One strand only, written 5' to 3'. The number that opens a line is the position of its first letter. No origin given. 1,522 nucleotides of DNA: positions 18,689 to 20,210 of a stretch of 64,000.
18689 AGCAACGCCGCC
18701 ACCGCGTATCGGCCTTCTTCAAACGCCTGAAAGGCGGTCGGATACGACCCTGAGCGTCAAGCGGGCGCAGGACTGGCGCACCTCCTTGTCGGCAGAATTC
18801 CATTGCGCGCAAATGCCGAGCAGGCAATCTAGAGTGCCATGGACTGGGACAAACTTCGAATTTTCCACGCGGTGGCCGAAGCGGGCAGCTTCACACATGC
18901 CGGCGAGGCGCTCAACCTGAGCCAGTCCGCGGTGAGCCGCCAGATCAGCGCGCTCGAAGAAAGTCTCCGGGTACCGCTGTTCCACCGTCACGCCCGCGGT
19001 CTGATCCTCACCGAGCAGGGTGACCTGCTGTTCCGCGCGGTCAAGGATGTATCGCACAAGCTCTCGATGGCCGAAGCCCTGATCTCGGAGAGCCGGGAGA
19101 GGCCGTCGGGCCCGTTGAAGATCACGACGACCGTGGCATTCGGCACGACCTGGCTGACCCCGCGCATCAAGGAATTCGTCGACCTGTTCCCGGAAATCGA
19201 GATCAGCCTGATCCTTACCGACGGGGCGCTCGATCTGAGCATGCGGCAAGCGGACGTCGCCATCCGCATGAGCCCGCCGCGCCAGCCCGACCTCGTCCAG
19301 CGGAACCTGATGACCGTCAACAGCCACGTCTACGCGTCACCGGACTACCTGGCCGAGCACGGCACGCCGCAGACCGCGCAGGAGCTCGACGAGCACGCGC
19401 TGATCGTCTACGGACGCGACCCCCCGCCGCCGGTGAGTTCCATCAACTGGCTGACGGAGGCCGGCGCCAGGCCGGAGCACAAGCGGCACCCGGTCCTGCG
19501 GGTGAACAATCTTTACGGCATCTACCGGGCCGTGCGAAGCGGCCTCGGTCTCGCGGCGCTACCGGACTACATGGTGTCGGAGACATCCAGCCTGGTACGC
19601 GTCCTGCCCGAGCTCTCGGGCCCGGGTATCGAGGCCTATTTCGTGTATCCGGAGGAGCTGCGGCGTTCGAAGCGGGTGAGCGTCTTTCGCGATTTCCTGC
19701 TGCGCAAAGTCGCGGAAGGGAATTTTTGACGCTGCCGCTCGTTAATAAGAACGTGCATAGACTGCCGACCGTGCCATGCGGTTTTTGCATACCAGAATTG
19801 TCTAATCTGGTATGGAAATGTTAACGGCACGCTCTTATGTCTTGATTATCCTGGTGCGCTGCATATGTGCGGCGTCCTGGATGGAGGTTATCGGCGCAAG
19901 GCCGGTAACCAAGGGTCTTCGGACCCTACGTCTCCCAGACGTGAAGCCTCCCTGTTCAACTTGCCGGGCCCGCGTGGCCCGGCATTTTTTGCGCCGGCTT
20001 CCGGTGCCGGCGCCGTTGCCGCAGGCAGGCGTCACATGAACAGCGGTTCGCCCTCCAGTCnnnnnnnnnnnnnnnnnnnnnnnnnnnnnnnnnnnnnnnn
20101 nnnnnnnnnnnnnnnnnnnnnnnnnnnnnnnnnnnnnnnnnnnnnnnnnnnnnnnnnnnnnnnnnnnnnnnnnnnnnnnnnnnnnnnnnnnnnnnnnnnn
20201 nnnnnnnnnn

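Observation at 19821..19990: Structured, terminator-capped non-coding segment with a CCUCCC motif between the LysR gene and msrP: candidate sRNA or 3' UTR element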

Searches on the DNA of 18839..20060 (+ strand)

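Call 4: search_rna_families(source=window, start=19700, end=20060, threshold=evalue, max_evalue=10, show_alignments=3)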
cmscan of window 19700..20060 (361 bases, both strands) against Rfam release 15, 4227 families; matches with E-value up to 10: 8.
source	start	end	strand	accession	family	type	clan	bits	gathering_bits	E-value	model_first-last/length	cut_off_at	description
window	19922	19989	+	RF02784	SorX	Gene; sRNA;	-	34.3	46.6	9.6e-07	1-73/73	no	Singlet oxygen resistance RNA X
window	19957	20036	+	RF02833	Scr3202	Gene; sRNA;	-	21.3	52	0.69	1-95/95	no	Streptomyces RNA 3202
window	19923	19998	+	RF00519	suhB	Gene; sRNA;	CL00108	20.8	41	0.042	1-77/77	no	Makes More Granules Regulator RNA (mmgR)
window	19987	20060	-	RF01729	Termite-flg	Cis-reg;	-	18.7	40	0.52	32-106/106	5'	Termite-flg RNA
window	19928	19991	+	RF02651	SorY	Gene; sRNA;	-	15.3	111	1.1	1-83/83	no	Singlet oxygen resistance RNA Y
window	19944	19990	-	RF02628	Hrs1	Gene; sRNA;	-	15.2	56.4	1.9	1-74/74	no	Hfq-regulated sRNA 1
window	19960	19984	-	RF01340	CRISPR-DR29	Gene; CRISPR;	-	14.5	39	3.4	5-28/37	no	CRISPR RNA direct repeat element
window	19986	20040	+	RF01390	isrG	Gene; sRNA;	-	11.4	100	0.57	1-279/279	no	isrG Hfq binding RNA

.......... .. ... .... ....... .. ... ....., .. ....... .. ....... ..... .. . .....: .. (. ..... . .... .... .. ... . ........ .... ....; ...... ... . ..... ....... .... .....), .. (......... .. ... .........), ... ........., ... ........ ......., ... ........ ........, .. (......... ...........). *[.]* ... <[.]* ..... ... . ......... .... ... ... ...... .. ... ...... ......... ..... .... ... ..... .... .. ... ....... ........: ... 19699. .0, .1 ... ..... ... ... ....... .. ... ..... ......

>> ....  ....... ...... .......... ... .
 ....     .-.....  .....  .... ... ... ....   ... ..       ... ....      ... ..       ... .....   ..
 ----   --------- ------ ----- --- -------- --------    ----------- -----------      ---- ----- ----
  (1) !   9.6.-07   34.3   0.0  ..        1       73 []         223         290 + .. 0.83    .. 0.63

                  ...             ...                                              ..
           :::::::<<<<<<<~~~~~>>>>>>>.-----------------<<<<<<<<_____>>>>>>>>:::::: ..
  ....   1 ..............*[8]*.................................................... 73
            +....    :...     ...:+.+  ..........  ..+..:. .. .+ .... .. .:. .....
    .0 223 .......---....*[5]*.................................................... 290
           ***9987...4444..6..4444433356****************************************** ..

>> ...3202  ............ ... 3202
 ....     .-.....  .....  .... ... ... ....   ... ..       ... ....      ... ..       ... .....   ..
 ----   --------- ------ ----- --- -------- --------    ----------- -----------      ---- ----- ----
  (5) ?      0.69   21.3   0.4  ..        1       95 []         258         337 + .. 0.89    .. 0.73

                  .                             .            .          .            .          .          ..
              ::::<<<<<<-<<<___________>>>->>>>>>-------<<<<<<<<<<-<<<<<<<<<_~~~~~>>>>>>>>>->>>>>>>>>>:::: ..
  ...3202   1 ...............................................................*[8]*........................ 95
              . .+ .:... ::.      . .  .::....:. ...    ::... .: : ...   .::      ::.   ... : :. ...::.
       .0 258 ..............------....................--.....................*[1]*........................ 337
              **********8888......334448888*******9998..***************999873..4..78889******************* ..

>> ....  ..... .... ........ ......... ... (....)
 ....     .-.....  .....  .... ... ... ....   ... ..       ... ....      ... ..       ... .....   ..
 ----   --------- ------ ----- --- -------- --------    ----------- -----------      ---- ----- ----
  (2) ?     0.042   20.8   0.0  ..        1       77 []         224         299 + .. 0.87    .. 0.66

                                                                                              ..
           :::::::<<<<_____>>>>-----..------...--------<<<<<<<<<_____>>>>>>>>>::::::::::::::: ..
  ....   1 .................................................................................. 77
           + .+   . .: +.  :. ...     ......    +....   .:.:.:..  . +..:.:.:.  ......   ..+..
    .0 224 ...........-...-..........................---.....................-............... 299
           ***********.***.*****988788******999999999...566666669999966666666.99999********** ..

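Call 20: search_rna_families(sources=[L011, L013, L014, L015], threshold=evalue, max_evalue=0.1)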
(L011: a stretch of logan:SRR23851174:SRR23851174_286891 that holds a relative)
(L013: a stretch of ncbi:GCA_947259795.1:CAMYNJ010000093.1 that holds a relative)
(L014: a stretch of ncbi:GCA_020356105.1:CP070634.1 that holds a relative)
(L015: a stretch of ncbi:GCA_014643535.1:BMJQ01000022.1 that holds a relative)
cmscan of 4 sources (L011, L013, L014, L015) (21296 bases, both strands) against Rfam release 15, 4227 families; matches with E-value up to 0.1: 3.
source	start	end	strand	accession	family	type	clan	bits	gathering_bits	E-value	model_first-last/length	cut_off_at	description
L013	3584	3651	+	RF02784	SorX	Gene; sRNA;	-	34.2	46.6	6e-05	1-73/73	no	Singlet oxygen resistance RNA X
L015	3685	3755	+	RF02784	SorX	Gene; sRNA;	-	32.3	46.6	0.00023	1-73/73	no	Singlet oxygen resistance RNA X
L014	3583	3650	+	RF02784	SorX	Gene; sRNA;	-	29.9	46.6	0.0011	1-73/73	no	Singlet oxygen resistance RNA X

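Call 51: build_rna_model(alignment_id=A3, structure=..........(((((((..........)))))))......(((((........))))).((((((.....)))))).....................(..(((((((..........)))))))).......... .)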
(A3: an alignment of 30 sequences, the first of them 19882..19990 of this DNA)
Model R1 built from alignment A3 (30 sequences, 136 columns); structure: as given.
model positions 107; base pairs 26; branch points 3; effective number of sequences 1.81; information 0.59 bits per position. Calibrated on 0.2 Mb of random sequence (short: E-values are rough).
structure used (alignment columns):
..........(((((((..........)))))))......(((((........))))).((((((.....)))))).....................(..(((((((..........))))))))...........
